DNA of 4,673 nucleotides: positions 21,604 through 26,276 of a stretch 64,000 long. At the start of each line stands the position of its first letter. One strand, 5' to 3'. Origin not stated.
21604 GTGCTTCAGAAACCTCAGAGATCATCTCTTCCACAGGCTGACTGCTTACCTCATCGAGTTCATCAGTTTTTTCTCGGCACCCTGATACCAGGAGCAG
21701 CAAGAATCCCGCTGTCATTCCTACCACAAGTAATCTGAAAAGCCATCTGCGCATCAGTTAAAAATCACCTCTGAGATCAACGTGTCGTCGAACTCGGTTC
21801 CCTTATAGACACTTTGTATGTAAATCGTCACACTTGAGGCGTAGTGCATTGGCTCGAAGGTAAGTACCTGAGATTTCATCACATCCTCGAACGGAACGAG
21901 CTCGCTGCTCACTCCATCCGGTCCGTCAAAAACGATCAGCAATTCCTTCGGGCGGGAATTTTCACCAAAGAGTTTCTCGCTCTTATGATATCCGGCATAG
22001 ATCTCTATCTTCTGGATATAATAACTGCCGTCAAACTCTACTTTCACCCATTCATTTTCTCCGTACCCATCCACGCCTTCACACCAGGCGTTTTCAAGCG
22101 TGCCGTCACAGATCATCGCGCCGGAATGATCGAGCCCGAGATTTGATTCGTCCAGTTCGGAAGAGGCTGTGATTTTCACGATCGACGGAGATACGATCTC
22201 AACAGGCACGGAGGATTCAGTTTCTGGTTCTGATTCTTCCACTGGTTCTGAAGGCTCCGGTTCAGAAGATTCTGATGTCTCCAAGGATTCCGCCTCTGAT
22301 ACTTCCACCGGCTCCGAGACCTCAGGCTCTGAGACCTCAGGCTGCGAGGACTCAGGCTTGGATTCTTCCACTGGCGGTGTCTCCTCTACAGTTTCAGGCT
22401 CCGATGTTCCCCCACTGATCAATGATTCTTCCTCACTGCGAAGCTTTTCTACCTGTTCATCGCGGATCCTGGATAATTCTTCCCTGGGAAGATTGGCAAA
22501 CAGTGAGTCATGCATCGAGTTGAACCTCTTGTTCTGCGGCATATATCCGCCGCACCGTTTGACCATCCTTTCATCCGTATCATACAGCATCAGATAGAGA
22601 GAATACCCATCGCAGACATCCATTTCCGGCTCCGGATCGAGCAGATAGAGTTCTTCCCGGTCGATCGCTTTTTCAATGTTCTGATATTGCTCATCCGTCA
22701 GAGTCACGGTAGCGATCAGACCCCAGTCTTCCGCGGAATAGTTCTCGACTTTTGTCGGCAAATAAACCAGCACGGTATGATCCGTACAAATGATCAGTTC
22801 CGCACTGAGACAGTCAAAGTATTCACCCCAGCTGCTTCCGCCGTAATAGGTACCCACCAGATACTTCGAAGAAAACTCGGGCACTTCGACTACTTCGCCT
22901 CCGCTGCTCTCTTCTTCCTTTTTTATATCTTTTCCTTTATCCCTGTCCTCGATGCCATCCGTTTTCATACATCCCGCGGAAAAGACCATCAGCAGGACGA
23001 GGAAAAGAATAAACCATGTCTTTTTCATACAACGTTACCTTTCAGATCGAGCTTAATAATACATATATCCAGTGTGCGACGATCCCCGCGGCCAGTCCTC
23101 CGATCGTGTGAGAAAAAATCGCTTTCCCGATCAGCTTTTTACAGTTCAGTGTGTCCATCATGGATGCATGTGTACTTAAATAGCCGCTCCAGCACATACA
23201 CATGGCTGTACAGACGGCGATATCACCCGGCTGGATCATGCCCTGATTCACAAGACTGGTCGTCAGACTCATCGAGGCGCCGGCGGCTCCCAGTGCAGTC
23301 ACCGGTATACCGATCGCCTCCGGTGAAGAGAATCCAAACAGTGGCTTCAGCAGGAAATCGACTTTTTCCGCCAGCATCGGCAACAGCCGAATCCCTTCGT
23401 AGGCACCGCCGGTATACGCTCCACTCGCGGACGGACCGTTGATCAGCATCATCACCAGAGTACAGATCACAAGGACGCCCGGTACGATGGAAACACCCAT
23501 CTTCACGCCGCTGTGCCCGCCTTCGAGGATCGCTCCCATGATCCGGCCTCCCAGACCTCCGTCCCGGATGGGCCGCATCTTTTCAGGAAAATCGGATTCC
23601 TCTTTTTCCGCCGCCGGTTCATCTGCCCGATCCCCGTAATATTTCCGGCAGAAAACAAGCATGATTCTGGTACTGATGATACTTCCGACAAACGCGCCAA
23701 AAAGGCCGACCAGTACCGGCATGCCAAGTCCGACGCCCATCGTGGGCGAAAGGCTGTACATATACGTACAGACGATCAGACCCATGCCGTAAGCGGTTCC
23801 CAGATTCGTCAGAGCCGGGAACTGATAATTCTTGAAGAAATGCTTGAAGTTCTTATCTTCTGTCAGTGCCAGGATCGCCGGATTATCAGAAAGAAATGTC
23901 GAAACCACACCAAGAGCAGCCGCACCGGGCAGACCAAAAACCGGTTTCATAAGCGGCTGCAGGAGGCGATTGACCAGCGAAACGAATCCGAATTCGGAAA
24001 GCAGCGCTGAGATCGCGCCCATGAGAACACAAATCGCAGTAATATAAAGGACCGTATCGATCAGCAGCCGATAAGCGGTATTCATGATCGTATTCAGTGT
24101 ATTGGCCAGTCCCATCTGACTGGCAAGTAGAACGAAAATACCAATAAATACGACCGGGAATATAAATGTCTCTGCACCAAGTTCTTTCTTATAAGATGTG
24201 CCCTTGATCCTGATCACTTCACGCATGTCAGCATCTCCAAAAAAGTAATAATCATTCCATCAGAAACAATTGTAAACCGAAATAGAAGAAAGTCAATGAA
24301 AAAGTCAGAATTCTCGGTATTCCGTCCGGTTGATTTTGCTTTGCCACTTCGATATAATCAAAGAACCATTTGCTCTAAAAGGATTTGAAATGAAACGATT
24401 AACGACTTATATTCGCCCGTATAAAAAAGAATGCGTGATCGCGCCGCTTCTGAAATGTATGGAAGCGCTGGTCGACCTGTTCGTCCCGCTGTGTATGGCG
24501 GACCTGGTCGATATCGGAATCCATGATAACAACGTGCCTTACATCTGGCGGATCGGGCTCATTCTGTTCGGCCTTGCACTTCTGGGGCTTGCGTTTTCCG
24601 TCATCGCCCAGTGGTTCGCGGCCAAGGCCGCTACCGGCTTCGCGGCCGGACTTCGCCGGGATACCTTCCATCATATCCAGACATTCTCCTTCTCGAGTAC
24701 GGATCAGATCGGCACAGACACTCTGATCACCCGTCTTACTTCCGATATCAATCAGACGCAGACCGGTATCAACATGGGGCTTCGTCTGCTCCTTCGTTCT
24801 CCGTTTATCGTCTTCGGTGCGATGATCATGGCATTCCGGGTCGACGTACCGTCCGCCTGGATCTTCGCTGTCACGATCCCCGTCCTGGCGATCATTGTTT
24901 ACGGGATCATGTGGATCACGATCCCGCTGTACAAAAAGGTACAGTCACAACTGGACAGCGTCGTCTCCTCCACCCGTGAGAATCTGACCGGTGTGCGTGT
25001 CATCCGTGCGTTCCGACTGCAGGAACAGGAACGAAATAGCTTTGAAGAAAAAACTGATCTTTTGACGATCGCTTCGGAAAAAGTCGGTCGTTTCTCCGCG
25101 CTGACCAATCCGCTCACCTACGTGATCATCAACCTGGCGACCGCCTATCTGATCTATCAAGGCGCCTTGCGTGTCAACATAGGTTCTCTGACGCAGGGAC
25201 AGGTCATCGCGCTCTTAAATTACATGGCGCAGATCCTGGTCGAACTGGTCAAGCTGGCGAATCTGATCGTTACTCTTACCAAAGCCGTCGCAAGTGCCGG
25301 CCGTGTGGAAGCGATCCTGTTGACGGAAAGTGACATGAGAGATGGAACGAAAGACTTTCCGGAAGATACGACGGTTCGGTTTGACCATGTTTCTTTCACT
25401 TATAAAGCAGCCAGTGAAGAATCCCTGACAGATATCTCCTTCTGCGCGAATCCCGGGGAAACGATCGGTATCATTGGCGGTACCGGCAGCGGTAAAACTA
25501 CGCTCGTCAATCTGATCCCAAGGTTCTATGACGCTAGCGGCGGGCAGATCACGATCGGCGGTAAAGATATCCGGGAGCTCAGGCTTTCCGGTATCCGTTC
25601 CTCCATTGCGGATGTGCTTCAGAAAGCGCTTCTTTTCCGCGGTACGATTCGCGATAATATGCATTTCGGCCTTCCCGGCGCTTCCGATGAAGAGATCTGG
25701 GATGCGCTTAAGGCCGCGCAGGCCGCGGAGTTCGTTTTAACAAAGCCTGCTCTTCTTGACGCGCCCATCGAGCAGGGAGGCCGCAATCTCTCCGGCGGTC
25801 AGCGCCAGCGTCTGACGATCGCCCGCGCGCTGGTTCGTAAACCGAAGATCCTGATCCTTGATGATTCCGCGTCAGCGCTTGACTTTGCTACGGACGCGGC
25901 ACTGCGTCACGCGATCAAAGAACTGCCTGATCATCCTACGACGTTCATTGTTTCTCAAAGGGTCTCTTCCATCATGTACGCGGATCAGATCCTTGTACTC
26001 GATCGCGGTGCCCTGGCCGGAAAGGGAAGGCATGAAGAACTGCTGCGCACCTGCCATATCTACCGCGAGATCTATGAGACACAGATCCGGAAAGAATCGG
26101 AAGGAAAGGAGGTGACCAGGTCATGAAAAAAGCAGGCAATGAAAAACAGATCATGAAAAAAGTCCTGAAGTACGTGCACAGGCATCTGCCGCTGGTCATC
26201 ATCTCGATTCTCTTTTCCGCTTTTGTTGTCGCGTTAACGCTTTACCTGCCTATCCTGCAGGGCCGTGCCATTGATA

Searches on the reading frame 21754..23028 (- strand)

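Call 14: search_protein_families(library=pfam, proteins=[window:21754-23028:-], max_evalue=0.01)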
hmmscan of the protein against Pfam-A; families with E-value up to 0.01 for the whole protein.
window:21754-23028:- (424 aa): 2 families
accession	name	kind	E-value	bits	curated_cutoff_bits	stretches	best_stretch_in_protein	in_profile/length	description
PF25302.1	NADase_transloc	-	4.4e-28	98.8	27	1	284-424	8-146/146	NAD glycohydrolase translocation F5/8 type C domain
PF00754.31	F5_F8_type_C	-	0.0012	19.4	28.2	1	285-350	1-59/127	F5/8 type C domain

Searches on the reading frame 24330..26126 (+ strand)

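Call 14: search_protein_families(library=pfam, proteins=[window:24330-26126:+], max_evalue=0.01)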
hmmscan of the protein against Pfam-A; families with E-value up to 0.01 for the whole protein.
window:24330-26126:+ (598 aa): 4 families
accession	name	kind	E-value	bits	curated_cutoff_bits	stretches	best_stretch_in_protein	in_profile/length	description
PF00664.28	ABC_membrane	-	2.7e-39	136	28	1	37-303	3-271/274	ABC transporter transmembrane region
PF00005.33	ABC_tran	-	4.4e-30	105.5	25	1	366-513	1-135/137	ABC transporter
PF02463.25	SMC_N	-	0.0002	21.3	40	1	472-555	135-209/220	RecF/RecN/SMC N terminal domain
PF13191.12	AAA_16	-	0.00045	21.2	32.6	1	378-537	26-164/167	AAA ATPase domain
